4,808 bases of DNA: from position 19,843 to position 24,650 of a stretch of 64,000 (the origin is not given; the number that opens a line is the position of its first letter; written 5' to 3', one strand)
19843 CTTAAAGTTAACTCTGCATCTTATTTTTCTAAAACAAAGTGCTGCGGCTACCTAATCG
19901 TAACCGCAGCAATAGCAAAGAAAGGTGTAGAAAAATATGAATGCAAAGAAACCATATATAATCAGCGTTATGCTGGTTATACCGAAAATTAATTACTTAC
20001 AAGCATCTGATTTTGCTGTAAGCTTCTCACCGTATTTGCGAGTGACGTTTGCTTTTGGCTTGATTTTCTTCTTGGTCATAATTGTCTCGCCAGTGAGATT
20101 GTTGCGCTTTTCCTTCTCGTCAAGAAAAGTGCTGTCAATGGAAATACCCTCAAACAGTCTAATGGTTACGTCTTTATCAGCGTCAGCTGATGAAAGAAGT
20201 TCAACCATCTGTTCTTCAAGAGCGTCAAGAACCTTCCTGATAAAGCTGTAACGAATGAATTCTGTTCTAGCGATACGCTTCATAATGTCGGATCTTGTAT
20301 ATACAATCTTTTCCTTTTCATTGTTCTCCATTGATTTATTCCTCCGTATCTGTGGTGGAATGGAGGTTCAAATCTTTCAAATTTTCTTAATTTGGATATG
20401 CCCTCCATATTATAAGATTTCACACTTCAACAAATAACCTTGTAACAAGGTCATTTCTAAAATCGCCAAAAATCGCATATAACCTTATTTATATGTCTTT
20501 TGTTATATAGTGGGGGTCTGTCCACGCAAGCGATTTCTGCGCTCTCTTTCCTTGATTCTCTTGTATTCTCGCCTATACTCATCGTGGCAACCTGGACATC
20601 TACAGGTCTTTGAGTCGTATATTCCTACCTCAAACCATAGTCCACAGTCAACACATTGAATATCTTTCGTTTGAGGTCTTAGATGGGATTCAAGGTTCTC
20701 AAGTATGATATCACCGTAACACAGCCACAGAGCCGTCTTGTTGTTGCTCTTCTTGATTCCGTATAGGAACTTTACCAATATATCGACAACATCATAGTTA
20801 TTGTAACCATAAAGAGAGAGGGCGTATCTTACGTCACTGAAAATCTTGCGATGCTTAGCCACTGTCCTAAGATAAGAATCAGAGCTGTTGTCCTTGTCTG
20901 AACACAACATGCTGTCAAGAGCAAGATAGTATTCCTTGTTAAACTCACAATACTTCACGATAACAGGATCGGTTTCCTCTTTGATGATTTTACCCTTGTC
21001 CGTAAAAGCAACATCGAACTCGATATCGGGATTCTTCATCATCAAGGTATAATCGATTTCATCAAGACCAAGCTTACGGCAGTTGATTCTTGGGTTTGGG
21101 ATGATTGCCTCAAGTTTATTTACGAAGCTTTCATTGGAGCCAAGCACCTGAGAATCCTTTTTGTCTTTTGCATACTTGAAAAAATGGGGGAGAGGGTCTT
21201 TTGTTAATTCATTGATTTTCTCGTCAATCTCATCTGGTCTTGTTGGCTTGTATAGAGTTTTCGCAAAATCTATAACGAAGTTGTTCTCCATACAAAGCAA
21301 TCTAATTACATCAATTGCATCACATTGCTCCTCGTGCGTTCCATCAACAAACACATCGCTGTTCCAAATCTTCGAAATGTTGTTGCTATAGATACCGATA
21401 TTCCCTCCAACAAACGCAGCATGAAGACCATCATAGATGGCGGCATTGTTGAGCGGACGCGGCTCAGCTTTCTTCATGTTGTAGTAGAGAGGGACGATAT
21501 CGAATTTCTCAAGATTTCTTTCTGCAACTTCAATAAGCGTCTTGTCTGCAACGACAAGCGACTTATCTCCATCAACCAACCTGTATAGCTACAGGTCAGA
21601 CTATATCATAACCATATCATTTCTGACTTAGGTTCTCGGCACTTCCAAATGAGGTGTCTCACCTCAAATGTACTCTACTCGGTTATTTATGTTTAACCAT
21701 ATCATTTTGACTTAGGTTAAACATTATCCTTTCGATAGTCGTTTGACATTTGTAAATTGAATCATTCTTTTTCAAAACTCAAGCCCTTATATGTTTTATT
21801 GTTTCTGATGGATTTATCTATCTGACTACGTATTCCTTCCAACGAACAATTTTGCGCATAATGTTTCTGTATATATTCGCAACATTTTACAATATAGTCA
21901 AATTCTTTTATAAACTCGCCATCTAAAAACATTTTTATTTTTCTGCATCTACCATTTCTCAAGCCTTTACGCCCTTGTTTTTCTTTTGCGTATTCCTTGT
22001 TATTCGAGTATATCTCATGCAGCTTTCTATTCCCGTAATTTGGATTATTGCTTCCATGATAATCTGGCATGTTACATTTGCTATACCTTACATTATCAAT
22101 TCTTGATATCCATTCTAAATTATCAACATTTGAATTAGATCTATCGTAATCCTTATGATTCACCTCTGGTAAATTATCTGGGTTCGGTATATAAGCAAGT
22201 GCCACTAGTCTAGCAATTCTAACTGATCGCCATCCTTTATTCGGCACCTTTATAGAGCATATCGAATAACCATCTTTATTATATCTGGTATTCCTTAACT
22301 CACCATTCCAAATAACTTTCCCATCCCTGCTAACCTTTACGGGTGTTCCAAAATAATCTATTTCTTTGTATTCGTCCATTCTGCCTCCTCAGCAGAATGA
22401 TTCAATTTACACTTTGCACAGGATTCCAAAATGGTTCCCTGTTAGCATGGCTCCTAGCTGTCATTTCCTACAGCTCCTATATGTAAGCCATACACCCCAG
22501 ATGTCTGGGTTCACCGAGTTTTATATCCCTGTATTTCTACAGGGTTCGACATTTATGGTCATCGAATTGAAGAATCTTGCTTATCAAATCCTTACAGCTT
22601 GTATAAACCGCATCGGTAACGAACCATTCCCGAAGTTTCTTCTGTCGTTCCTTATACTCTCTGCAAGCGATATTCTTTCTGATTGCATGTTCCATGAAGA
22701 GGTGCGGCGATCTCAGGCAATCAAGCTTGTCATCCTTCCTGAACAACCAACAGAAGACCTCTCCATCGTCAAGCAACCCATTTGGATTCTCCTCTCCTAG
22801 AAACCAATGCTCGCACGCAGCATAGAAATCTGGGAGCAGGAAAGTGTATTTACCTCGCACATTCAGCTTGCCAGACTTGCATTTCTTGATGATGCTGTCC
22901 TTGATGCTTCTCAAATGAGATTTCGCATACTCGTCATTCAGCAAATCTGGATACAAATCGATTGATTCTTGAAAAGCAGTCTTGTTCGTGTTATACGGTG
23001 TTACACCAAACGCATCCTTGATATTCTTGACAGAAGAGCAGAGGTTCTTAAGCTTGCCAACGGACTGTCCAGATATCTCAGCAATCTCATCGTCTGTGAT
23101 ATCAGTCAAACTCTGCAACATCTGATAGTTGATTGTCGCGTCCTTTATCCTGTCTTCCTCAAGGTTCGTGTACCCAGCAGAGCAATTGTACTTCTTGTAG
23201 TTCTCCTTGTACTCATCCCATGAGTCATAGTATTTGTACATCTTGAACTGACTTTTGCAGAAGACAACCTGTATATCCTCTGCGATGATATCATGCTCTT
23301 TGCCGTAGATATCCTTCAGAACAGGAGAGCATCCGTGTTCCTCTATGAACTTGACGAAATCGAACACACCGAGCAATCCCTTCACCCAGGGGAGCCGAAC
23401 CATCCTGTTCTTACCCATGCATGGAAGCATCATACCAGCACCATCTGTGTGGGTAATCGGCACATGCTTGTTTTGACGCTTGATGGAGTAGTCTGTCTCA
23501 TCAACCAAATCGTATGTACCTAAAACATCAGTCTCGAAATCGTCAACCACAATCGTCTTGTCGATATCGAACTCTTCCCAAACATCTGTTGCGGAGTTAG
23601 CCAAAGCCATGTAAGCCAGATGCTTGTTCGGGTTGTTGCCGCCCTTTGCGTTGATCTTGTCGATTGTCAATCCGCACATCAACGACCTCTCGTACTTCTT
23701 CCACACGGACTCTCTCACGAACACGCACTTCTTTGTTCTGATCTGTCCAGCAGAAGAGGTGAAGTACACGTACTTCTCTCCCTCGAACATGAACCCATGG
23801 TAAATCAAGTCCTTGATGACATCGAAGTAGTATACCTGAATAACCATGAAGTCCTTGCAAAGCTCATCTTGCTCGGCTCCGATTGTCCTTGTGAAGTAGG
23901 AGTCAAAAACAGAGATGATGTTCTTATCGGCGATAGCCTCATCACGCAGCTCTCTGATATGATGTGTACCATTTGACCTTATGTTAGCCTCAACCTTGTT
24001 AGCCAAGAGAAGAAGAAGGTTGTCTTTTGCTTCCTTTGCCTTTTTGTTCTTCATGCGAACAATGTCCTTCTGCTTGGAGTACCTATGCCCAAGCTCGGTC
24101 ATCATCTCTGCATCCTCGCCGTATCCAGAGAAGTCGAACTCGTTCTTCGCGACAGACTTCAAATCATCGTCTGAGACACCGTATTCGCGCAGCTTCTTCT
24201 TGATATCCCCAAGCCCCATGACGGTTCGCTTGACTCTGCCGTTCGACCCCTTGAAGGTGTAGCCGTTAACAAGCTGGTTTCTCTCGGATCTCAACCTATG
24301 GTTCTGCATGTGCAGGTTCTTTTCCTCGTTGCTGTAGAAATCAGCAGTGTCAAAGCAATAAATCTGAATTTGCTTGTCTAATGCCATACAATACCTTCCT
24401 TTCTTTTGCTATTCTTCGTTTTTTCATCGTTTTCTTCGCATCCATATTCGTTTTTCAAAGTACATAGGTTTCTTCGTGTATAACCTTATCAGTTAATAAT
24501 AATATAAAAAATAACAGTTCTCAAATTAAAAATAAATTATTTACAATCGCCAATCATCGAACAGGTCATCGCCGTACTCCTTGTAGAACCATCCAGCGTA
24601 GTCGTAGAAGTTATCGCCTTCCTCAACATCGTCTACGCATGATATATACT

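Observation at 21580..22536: Possible second intron or HNH-endonuclease insertion splitting a roughly 970-aa gene (616-aa and 358-aa ORFs)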

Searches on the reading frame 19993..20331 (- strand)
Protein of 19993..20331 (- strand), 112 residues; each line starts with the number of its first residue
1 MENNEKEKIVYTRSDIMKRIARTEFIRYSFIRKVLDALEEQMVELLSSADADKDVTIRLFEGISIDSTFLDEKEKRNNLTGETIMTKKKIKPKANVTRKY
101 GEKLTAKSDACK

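Call 60: search_protein_families(library=pfam, proteins=[window:19993-20331:-], max_evalue=0.001)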
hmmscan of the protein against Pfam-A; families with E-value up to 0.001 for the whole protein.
window:19993-20331:- (112 aa): 1 family
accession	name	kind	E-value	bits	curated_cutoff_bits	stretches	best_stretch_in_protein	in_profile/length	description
PF00216.26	Bac_DNA_binding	-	3.4e-07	30.8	22.4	1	12-103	2-88/90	Bacterial DNA-binding protein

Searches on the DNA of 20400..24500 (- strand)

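Call 6: search_dna_similar(query=window:20400-24500:-, collection=phages, mode=distant, max_rows=25)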
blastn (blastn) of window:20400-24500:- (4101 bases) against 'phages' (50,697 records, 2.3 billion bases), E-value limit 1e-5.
Records with a match: 45; places in all: 45; records where one place covers at least 80% of the query: 0.
Best place of each record, by identity: 80-90% 10; 60-80% 35.
By first word of the organism name: Bacillus 19; Staphylococcus 12; Escherichia 4; Lactobacillus 3; Enterococcus 2; Synechococcus 2; Psychrobacillus 1; Clostridium 1; Klebsiella 1.
By host as written in the record: Staphylococcus aureus 7; Bacillus subtilis BEST7003 5; Bacillus subtilis 3; Lactobacillus plantarum 3; Eschercihia coli (multidrug-resistant clinical isolate) 3; Bacillus subtilis Delta6 2; - 2; Enterococcus faecium 2; and 15 more.
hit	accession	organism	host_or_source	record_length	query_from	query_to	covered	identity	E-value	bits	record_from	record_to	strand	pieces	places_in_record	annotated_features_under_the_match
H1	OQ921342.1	Bacillus phage SPbetaL2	Bacillus subtilis BEST7003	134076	1050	3341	10%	67.6%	7e-10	135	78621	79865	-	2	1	hypothetical protein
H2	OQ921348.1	Bacillus phage SPbetaL8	Bacillus subtilis BEST7003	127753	1050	1291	6%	66.5%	9e-9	70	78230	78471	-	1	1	hypothetical protein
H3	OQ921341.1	Bacillus phage SPbetaL1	Bacillus subtilis BEST7003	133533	1050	1291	6%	66.1%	4e-7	65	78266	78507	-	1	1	hypothetical protein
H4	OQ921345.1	Bacillus phage SPbetaL5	Bacillus subtilis BEST7003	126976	1050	1291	6%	65.7%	5e-6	61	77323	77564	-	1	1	hypothetical protein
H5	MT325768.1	Psychrobacillus phage Perkons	Psychrobacillus psychrodurans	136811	1185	1415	6%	67.9%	1e-7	66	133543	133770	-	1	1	RNA-dependent RNA polymerase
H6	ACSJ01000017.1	Clostridium phage D-1873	Clostridium botulinum D str. 1873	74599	3189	3341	4%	70.6%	7e-10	74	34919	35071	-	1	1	conserved hypothetical protein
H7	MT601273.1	Bacillus phage vB_BsuS-Goe12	Bacillus subtilis Delta6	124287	3189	3341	4%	69.9%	9e-9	70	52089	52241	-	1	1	yonO: DNA-directed RNA polymerase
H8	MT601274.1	Bacillus phage vB_BsuS-Goe13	Bacillus subtilis Delta6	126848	3189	3341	4%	69.9%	9e-9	70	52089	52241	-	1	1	yonO: DNA-directed RNA polymerase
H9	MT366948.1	Bacillus phage Hyb3phi3Ts-SPbeta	Bacillus subtilis subsp. subtilis str. ...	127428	3189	3341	4%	69.9%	9e-9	70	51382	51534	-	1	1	hypothetical protein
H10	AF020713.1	Bacillus phage SPBc2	-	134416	3189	3341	4%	69.9%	9e-9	70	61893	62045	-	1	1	yonO: hypothetical protein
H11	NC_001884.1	Bacillus phage SPBc2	Bacillus subtilis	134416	3189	3341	4%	69.9%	9e-9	70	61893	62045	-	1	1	yonO: hypothetical protein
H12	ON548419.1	Bacillus phage vB_BanS-Thrax3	Bacillus anthracis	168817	2289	2413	3%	73.0%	3e-8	68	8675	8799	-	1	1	HNH endonuclease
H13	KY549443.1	Enterococcus phage EFP01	Enterococcus faecium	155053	1979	2089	3%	73.5%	9e-9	71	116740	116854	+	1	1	none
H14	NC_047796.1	Enterococcus phage EFP01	Enterococcus faecium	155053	1979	2089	3%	73.5%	9e-9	71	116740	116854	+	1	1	none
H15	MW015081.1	Synechococcus phage S-SRM01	Synechococcus sp. KCZYC6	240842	2290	2391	2%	76.5%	6e-11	77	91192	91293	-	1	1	HNH endonuclease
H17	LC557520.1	Staphylococcus phage vB_SsapH-Golestan101-M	Staphylococcus saprophyticus 101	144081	1974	2066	2%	77.7%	3e-9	73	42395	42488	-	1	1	none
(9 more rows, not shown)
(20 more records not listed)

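Call 7: get_annotated_region(hit=H10, flank=3000)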
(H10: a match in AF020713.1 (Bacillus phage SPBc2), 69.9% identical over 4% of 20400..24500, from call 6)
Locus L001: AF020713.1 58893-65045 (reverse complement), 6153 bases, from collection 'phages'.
description: Bacillus phage SPBc2, complete genome.
organism: Bacillus phage SPBc2 (NCBI taxid 2932878)
taxonomy: Viruses; Duplodnaviria; Heunggongvirae; Uroviricota; Caudoviricetes; Spbetavirus; Spbetavirus SPbeta
host: -; source: -; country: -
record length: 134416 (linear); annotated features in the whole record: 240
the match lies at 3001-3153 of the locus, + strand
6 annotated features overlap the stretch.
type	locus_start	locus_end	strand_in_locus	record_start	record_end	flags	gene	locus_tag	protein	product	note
CDS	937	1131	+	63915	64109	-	yonP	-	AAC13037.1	hypothetical protein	-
CDS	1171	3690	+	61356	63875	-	yonO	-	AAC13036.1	hypothetical protein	-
stem_loop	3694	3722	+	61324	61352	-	-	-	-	-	-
CDS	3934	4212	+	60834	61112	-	yonN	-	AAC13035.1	histone-like prokaryotic DNA-binding protein family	-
CDS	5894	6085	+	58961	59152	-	yonK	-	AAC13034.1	hypothetical protein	-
CDS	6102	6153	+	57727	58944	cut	yonJ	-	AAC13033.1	hypothetical protein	-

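Call 8: get_annotated_region(hit=H1, flank=3000)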
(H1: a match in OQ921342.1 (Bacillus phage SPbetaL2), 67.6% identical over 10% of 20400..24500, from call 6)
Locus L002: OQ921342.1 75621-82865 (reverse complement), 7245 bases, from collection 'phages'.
description: Bacillus phage SPbetaL2, complete genome.
organism: Bacillus phage SPbetaL2 (NCBI taxid 3053436)
taxonomy: Viruses; Duplodnaviria; Heunggongvirae; Uroviricota; Caudoviricetes; Spbetavirus
host: Bacillus subtilis BEST7003; source: soil; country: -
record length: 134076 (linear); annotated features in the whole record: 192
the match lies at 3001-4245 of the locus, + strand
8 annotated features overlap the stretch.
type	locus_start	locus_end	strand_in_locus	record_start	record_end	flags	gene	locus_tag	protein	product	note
CDS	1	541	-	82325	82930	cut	-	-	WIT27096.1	hypothetical protein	109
CDS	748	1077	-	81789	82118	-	-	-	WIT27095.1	hypothetical protein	108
CDS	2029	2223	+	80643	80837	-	-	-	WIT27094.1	hypothetical protein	107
CDS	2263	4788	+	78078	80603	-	-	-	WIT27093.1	hypothetical protein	106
CDS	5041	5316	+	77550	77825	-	-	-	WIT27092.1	hypothetical protein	105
CDS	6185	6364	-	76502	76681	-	-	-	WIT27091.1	hypothetical protein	104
CDS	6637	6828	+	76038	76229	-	-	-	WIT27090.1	hypothetical protein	103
CDS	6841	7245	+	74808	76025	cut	-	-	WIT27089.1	hypothetical protein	102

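Call 9: get_annotated_region(hit=H17, flank=2500)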
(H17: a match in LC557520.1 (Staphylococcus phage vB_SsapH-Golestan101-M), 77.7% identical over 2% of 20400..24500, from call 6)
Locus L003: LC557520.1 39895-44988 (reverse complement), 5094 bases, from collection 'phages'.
description: Staphylococcus phage vB_SsapH-Golestan101-M DNA, complete genome.
organism: Staphylococcus phage vB_SsapH-Golestan101-M (NCBI taxid 2741341)
taxonomy: Viruses; Duplodnaviria; Heunggongvirae; Uroviricota; Caudoviricetes; Herelleviridae; Twortvirinae; Baoshanvirus
host: Staphylococcus saprophyticus 101; source: -; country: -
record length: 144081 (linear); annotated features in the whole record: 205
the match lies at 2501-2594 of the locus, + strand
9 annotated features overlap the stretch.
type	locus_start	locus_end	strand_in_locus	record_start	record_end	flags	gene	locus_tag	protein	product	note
CDS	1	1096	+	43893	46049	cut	-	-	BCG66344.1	DNA polymerase I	Golestan84; ORF84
CDS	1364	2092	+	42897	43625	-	-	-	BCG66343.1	HNH homing endonuclease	Golestan83; ORF83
CDS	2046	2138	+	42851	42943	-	-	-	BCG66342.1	hypothetical protein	Golestan82; ORF82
CDS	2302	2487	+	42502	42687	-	-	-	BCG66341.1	DNA polymerase I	Golestan81; ORF81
CDS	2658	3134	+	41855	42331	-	-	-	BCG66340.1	HTH homing endonuclease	Golestan80; ORF80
CDS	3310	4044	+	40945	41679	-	-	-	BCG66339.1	DNA polymerase I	Golestan79; ORF79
CDS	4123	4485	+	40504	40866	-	-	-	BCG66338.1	hypothetical protein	Golestan78; ORF78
CDS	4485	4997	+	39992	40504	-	-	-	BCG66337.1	hypothetical protein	Golestan77; ORF77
CDS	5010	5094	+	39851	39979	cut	-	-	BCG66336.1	hypothetical protein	Golestan76; ORF76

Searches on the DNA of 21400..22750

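Call 5: search_rna_families(source=window, start=21400, end=22750, threshold=evalue, max_evalue=10, show_alignments=4)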
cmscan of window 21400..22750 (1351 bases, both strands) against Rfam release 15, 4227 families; matches with E-value up to 10: 2.
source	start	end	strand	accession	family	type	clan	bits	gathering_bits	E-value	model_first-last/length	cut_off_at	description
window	21579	21764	-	RF00028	Intron_gpI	Intron;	-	22.1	50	0.005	1-253/253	no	Group I catalytic intron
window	21594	21666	-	RF00277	SNORD49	Gene; snRNA; snoRNA; CD-box;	CL00062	15.6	37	0.91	1-71/71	no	Small nucleolar RNA SNORD49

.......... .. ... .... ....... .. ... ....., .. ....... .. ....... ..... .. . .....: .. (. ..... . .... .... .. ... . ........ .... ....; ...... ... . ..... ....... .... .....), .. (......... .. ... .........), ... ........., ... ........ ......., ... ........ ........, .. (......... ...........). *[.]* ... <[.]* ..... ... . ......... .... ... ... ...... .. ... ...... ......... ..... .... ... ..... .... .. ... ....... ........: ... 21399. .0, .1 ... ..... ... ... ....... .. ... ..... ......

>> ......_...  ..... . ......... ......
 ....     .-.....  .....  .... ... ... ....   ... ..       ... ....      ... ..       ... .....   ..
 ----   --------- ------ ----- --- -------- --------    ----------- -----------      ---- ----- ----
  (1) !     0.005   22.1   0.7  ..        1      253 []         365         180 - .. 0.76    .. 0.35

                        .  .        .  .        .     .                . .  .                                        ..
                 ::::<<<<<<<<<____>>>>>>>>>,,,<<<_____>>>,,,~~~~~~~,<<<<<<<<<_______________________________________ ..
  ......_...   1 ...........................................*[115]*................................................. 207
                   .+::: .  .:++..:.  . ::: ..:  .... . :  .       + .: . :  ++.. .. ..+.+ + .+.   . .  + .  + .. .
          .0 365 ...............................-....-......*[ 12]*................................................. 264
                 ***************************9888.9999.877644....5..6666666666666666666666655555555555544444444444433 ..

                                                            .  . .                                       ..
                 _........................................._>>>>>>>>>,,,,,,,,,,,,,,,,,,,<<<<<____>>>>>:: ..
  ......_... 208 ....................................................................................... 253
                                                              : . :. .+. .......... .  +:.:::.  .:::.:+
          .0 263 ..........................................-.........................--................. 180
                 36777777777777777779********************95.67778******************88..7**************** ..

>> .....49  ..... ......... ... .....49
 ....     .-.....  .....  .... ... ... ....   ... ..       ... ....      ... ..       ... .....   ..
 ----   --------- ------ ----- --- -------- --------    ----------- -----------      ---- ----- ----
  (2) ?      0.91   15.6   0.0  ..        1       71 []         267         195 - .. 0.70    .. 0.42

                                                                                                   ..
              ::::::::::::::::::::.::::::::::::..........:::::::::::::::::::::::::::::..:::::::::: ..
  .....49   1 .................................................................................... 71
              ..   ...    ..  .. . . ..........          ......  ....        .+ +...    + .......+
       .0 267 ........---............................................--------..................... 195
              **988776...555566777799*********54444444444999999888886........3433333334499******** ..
